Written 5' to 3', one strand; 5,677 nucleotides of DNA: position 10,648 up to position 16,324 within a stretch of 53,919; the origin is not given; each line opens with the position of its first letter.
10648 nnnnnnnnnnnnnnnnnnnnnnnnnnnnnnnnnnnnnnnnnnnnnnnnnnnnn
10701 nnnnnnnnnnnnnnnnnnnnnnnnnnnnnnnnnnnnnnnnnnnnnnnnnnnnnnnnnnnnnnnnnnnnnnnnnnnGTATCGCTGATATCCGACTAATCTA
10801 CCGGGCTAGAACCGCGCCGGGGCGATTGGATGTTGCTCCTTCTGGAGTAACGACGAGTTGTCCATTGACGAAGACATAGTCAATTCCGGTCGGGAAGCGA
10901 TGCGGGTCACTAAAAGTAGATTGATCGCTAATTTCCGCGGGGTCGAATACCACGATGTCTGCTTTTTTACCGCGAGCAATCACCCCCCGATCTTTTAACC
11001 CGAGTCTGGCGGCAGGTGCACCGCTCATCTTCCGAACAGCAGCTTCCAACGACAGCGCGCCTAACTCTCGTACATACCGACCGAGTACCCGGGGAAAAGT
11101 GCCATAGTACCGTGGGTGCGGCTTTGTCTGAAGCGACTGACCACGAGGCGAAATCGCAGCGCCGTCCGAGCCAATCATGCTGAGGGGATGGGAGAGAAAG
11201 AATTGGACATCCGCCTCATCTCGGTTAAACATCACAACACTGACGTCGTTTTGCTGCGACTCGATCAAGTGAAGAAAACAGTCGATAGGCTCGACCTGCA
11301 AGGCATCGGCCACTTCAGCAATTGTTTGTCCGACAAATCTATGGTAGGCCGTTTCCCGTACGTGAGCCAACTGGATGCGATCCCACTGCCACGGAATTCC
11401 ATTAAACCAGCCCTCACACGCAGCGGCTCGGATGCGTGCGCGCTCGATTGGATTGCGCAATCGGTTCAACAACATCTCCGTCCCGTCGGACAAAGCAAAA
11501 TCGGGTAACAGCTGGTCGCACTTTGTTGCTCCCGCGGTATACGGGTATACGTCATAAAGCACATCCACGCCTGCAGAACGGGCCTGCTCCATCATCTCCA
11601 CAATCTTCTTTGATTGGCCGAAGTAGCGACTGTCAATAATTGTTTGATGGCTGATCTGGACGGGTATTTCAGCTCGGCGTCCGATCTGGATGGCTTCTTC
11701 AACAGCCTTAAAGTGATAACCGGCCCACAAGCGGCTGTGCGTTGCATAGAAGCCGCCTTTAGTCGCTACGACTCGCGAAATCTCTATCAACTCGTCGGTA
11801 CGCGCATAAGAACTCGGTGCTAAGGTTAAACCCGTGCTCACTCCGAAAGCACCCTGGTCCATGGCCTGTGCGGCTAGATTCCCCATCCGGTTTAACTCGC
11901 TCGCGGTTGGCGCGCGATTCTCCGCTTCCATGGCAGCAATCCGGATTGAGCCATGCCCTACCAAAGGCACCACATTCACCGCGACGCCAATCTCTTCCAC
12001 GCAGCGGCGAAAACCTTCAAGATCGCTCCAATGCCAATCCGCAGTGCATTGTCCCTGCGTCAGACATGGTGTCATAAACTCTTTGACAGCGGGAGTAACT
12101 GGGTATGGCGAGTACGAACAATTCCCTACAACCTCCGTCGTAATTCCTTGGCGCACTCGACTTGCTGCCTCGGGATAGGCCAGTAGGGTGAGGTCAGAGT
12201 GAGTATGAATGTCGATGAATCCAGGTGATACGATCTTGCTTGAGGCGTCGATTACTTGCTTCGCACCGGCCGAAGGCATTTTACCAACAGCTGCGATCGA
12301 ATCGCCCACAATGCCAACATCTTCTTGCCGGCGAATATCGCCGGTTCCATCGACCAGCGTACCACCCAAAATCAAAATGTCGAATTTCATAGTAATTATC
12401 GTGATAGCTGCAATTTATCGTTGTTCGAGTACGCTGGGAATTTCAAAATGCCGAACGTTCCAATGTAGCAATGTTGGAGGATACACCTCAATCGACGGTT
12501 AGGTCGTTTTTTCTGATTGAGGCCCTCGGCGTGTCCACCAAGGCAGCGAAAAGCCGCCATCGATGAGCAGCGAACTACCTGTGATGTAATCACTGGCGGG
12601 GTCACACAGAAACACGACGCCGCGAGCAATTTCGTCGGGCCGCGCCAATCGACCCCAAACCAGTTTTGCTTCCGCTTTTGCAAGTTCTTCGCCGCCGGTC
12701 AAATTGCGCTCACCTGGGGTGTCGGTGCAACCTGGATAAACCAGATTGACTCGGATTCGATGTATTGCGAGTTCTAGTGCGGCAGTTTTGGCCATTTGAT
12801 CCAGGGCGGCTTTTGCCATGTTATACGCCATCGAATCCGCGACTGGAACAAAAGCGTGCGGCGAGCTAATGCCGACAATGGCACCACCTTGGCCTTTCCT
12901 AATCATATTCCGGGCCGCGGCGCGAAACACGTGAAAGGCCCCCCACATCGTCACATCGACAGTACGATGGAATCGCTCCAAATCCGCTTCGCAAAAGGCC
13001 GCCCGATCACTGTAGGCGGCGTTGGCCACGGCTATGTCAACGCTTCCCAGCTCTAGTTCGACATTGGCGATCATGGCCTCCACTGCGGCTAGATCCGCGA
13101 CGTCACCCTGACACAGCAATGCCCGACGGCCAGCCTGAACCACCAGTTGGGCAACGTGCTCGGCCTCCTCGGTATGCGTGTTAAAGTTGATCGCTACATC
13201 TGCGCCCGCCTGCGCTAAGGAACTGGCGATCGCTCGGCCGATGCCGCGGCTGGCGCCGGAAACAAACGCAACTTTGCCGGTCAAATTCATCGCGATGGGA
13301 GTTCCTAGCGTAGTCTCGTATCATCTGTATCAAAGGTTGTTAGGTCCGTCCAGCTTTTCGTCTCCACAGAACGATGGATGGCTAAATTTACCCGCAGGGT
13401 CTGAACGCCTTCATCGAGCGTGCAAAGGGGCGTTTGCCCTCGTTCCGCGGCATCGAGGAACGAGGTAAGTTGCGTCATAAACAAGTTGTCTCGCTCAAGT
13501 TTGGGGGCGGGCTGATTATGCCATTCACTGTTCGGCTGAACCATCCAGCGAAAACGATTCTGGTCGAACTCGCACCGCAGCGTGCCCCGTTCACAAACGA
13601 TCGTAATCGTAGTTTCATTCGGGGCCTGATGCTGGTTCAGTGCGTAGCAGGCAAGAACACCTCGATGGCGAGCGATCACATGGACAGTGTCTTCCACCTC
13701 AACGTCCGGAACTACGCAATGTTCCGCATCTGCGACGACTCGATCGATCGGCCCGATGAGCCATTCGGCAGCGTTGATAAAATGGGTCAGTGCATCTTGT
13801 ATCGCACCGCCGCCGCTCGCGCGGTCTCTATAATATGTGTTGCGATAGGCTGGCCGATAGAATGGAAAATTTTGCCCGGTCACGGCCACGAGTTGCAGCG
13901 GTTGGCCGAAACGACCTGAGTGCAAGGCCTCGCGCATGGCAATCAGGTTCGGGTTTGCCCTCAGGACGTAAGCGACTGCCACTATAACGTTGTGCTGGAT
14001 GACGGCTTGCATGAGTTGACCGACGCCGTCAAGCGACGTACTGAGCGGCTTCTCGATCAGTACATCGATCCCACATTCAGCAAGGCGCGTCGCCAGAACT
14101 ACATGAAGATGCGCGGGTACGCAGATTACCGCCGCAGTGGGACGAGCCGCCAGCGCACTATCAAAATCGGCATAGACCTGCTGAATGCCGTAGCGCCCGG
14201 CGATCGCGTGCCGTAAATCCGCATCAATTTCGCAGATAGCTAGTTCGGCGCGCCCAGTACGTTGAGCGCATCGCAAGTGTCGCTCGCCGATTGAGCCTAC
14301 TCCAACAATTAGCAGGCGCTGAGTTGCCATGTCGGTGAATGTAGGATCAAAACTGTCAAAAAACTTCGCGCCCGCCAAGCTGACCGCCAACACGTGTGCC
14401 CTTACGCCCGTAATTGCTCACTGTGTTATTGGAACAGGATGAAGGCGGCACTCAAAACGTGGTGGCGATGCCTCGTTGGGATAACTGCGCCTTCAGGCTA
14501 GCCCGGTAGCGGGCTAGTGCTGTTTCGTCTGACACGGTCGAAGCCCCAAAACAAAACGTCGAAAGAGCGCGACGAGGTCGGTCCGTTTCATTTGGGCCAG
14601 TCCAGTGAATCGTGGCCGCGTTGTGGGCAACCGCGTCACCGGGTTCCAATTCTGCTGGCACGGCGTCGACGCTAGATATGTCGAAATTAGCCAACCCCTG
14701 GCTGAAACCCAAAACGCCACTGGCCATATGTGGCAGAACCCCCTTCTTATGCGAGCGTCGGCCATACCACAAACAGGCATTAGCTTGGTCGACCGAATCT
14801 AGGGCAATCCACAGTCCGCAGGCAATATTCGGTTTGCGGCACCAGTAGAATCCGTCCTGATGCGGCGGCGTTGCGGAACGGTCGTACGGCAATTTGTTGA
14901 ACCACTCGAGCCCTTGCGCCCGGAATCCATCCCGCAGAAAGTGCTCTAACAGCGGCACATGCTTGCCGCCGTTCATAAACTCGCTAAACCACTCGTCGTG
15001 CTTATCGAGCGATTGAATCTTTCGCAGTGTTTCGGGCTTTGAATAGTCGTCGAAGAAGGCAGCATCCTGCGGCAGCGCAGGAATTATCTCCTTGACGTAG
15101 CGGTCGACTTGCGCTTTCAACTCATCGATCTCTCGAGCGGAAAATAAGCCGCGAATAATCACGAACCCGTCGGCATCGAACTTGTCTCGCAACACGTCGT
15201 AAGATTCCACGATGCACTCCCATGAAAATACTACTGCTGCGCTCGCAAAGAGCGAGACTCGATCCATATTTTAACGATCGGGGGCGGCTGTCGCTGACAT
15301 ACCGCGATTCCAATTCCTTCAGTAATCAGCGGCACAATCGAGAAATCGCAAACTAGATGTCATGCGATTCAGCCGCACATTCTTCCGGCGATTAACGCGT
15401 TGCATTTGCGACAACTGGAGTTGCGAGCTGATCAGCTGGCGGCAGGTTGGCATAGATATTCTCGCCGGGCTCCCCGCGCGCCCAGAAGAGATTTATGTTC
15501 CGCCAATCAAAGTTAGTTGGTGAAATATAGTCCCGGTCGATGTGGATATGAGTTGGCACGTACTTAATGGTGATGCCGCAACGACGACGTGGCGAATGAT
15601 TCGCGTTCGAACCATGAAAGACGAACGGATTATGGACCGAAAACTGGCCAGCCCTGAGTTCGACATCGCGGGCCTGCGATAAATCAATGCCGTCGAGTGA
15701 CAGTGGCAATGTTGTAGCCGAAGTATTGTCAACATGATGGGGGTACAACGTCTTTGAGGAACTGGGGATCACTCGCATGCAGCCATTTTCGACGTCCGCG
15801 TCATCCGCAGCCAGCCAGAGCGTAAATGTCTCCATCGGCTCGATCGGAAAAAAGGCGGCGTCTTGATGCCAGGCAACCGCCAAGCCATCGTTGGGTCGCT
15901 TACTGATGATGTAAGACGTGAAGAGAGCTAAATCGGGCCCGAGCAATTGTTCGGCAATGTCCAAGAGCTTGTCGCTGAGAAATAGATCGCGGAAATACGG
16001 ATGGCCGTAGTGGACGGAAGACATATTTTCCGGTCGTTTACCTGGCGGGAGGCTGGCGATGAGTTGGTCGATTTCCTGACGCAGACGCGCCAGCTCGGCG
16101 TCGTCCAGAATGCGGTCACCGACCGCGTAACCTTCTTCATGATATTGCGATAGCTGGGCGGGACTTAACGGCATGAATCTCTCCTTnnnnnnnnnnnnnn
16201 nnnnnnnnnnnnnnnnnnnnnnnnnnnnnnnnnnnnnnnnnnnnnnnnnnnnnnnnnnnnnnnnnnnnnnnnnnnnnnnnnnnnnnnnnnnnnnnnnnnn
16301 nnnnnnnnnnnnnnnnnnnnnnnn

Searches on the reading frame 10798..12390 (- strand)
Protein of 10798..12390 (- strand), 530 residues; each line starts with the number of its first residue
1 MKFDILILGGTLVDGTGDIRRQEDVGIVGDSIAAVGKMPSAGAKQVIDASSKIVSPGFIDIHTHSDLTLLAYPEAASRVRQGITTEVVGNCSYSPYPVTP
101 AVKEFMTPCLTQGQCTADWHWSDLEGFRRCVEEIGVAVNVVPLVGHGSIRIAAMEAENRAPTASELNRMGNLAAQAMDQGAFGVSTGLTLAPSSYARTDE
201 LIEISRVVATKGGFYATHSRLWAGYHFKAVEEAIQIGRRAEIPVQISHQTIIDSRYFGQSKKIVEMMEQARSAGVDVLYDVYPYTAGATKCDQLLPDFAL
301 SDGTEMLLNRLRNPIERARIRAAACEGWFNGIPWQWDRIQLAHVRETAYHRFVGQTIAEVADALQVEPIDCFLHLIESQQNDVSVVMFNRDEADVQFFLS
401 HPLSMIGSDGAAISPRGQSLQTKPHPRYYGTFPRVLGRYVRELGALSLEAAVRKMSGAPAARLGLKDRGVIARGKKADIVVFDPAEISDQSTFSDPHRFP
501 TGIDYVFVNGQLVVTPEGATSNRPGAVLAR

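Call 14: search_protein_families(library=pfam, proteins=[window:10798-12390:-], max_evalue=0.001)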
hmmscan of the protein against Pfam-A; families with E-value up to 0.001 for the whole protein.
window:10798-12390:- (530 aa): 2 families
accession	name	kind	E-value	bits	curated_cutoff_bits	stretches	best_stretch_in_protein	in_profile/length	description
PF07969.17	Amidohydro_3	-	4.7e-30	105.9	29.7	1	45-514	1-472/472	Amidohydrolase family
PF01979.26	Amidohydro_1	-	2.9e-11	43.7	25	1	438-513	275-345/345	Amidohydrolase family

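Call 83: search_protein_families(library=ncbifam, proteins=[window:10798-12390:-], max_evalue=0.00001)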
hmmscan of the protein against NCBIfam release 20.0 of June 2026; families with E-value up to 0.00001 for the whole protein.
window:10798-12390:- (530 aa): 50 families (the best 25 are shown)
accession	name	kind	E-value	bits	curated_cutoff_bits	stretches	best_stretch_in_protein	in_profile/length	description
NF006560.0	PRK09061.1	subfamily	1.6e-56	191.6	340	2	389-517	351-499/517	amidohydrolase family protein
NF006689.0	PRK09237.1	equivalog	1.8e-18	66.3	371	1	2-87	2-90/383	amidohydrolase/deacetylase family metallohydrolase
NF009060.0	PRK12394.1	equivalog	5.8e-16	58.2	442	1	1-86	1-88/381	metallo-dependent hydrolase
TIGR00857.1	pyrC_multi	subfamily_domain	1e-15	57.6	279.05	2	22-65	5-48/412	dihydroorotase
NF004839.0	PRK06189.1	equivalog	4.4e-14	52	631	1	1-65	1-63/451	allantoinase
NF011990.0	PRK15446.2-6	subfamily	1.4e-13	50.4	233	1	445-517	325-386/390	alpha-D-ribose 1-methylphosphonate 5-triphosphate diphosphatase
NF006839.0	PRK09357.1-4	equivalog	3.3e-13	49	576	1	5-64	2-61/422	dihydroorotase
TIGR03178.1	allantoinase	equivalog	5.3e-13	48.6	357.85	1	5-64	2-59/441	allantoinase AllB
NF006845.0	PRK09357.2-6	equivalog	8.7e-13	47.7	728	1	4-64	2-63/428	dihydroorotase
TIGR02318.1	phosphono_phnM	equivalog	1e-12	47.7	390.55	1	444-485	318-359/376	phosphonate metabolism protein PhnM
TIGR02033.1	D-hydantoinase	equivalog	1.3e-12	47.4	393.25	1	5-70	1-65/454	dihydropyrimidinase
NF006844.0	PRK09357.2-5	equivalog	1.9e-12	47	701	1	5-65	4-64/422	dihydroorotase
NF005791.0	PRK07627.1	equivalog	2.9e-12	46.3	442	1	5-62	3-61/425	dihydroorotase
NF009941.0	PRK13404.1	subfamily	3.5e-12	45.7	647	1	1-66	2-64/478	dihydropyrimidinase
TIGR03583.1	EF_0837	hypoth_equivalog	1.3e-10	40.9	432.15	1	5-87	3-83/365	amidohydrolase/deacetylase family metallohydrolase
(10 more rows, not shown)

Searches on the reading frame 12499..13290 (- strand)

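Call 14: search_protein_families(library=pfam, proteins=[window:12499-13290:-], max_evalue=0.001)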
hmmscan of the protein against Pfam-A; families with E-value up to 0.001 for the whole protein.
window:12499-13290:- (263 aa): 4 families
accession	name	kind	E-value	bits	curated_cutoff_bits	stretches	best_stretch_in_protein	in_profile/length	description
PF13561.12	adh_short_C2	-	5.9e-58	196.7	27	1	12-248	1-236/236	Enoyl-(Acyl carrier protein) reductase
PF00106.31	adh_short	-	3.8e-47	160.7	26.6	1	6-197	1-190/195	short chain dehydrogenase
PF08659.16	KR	-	2.8e-10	40.8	22.6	1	9-169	4-162/180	KR domain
PF01370.27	Epimerase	-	0.00077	19.4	20.9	0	9-172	2-158/240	NAD dependent epimerase/dehydratase family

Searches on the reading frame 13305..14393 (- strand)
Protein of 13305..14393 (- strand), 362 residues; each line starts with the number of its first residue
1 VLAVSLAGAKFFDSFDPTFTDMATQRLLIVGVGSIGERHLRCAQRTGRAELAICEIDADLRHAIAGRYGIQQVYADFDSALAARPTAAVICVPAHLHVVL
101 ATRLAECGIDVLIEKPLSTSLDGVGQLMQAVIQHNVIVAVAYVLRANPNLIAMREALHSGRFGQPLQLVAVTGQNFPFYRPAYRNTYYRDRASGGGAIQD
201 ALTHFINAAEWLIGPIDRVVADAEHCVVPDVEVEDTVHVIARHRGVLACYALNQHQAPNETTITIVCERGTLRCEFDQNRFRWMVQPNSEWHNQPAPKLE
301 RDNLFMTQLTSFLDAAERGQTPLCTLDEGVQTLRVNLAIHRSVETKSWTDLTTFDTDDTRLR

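Call 14: search_protein_families(library=pfam, proteins=[window:13305-14393:-], max_evalue=0.001)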
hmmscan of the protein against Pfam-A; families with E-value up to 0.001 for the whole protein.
window:13305-14393:- (362 aa): 3 families
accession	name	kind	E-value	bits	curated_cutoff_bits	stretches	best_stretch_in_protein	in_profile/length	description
PF22725.1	GFO_IDH_MocA_C3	-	1.1e-20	74.3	27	1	152-273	3-124/124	GFO/IDH/MocA C-terminal domain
PF01408.29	GFO_IDH_MocA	-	5.4e-18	66.3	24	1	26-142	2-120/120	Oxidoreductase family, NAD-binding Rossmann fold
PF02894.22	GFO_IDH_MocA_C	-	1.1e-12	48.7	22.9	1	154-350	1-217/218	Oxidoreductase family, C-terminal alpha/beta domain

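Call 83: search_protein_families(library=ncbifam, proteins=[window:13305-14393:-], max_evalue=0.00001)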
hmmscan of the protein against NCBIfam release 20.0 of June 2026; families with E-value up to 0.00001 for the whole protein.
window:13305-14393:- (362 aa): 8 families
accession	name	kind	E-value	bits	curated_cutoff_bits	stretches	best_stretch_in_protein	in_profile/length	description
TIGR04380.1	myo_inos_iolG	equivalog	4e-29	101.6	355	1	27-348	4-328/330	inositol 2-dehydrogenase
NF040723.1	UDP-GlcNAcDh_Arch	equivalog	8.6e-27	94.4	450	1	27-342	3-300/302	UDP-N-acetylglucosamine 3-dehydrogenase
NF052479.1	LevoglcsnDh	equivalog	2.8e-19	69.1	650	1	52-226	40-215/386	levoglucosan dehydrogenase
NF041392.1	XylDh_Gfo6_Halo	equivalog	1.5e-14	53.6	350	1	74-347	71-346/350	D-xylose 1-dehydrogenase Gfo6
NF052679.1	InsChiInosDhIolG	equivalog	3.2e-14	52.7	540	1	26-214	4-186/343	bifunctional inositol 2-dehydrogenase/D-chiro-inositol 1-dehydrogenase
NF008607.0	PRK11579.1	subfamily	1.5e-08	34.1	330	1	88-241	68-216/346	oxidoreductase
NF007574.0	PRK10206.1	equivalog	3.3e-06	26.4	352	1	87-183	68-160/345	oxidoreductase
NF058561.1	BT_2158_fam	equivalog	4.3e-06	25.6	750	1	28-167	39-179/487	glycoside 3-dehydrogenase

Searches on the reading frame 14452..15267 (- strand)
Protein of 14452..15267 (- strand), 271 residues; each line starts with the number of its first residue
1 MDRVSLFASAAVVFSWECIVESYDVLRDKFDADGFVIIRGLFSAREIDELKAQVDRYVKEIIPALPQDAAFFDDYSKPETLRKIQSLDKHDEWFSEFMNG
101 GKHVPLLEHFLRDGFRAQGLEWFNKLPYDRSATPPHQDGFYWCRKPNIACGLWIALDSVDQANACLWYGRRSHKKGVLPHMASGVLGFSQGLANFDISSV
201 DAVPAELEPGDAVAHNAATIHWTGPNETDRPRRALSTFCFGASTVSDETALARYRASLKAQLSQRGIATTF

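Call 14: search_protein_families(library=pfam, proteins=[window:14452-15267:-], max_evalue=0.001)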
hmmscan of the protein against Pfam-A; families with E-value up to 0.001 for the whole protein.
window:14452-15267:- (271 aa): 1 family
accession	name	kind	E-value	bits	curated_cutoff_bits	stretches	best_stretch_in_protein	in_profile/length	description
PF05721.19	PhyH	-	1.1e-27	98.2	22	1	30-234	1-213/213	Phytanoyl-CoA dioxygenase (PhyH)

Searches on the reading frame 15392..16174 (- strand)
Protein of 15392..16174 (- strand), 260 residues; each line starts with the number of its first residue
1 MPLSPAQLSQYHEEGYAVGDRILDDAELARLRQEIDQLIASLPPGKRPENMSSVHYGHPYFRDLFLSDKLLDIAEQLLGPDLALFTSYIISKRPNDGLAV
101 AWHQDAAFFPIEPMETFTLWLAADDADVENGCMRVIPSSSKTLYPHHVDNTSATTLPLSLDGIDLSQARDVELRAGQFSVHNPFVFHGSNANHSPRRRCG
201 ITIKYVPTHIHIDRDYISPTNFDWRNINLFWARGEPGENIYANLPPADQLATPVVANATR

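Call 15: search_protein_families(library=pfam, proteins=[window:15392-16174:-], max_evalue=0.001)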
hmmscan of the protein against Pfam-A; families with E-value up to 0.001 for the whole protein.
window:15392-16174:- (260 aa): 1 family
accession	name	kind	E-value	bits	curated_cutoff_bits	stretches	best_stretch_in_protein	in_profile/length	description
PF05721.19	PhyH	-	3e-31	109.8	22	1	11-198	1-211/213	Phytanoyl-CoA dioxygenase (PhyH)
